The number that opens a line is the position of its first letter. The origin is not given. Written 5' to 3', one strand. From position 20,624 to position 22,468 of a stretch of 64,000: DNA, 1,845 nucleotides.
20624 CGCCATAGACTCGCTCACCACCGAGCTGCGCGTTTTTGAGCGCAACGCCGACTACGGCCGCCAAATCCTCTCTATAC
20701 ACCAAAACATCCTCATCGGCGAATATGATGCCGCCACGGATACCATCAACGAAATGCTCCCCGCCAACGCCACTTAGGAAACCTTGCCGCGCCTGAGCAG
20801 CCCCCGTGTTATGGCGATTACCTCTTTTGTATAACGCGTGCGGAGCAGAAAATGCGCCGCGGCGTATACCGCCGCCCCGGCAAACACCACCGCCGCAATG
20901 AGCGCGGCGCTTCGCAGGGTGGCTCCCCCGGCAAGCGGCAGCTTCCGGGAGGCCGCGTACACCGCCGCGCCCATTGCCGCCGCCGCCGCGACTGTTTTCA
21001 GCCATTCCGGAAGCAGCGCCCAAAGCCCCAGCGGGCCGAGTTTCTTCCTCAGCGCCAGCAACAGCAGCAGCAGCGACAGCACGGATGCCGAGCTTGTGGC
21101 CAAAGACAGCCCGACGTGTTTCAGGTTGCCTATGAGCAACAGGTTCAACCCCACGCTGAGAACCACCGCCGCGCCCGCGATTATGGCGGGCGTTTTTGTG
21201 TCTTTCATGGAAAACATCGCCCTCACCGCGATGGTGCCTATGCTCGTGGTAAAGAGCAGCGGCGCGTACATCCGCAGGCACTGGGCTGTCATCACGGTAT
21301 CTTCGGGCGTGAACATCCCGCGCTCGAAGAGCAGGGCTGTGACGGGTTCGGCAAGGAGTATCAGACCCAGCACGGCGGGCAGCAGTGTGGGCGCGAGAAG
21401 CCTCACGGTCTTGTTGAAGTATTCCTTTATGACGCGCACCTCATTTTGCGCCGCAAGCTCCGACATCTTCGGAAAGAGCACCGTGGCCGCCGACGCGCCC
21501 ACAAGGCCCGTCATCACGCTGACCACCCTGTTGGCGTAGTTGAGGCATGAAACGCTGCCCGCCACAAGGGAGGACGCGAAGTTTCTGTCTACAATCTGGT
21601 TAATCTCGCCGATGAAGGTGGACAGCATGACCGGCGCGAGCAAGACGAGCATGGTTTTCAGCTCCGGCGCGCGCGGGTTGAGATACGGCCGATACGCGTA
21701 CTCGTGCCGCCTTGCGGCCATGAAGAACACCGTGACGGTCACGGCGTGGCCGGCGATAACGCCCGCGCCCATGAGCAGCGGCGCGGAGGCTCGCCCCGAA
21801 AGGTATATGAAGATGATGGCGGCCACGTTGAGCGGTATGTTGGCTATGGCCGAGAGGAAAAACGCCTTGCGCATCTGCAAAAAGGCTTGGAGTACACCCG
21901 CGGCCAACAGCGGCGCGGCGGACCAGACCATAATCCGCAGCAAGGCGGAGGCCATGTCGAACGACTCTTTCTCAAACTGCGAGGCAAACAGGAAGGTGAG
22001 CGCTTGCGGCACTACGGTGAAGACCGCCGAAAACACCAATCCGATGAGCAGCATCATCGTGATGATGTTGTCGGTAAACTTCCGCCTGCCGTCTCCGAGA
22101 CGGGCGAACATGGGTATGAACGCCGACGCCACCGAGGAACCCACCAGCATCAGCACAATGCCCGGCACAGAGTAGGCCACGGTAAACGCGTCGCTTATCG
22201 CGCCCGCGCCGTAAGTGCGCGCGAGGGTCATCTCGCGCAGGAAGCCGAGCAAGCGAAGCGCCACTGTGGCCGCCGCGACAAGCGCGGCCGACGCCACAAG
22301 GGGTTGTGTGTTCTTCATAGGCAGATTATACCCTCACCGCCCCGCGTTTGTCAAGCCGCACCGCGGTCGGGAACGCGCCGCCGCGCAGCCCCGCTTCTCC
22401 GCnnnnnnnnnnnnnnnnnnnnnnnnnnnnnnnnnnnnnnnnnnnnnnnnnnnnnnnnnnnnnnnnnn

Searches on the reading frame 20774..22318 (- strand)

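Call 4: search_protein_families(library=pfam, proteins=[window:20774-22318:-])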
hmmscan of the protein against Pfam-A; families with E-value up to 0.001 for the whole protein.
window:20774-22318:- (514 aa): 3 families
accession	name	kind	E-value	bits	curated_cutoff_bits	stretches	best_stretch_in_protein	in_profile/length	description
PF03023.19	MurJ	-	1.6e-76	258.2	27.4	1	33-458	2-434/451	Lipid II flippase MurJ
PF13440.11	Polysacc_synt_3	-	6e-08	32.7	23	1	83-331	48-284/293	Polysaccharide biosynthesis protein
PF01554.23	MatE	-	6.3e-06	26.4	24.9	1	229-393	1-160/161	MatE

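Call 5: search_protein_families(library=ncbifam, proteins=[window:20774-22318:-])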
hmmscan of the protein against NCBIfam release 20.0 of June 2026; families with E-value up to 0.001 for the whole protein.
window:20774-22318:- (514 aa): 2 families
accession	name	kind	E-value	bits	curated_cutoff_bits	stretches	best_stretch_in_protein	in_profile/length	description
TIGR01695.1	murJ_mviN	equivalog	7.2e-88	295.5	235.55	1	7-500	2-504/506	murein biosynthesis integral membrane protein MurJ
TIGR00797.1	matE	subfamily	6.3e-06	25.3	147.4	1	229-426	1-196/396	MATE family efflux transporter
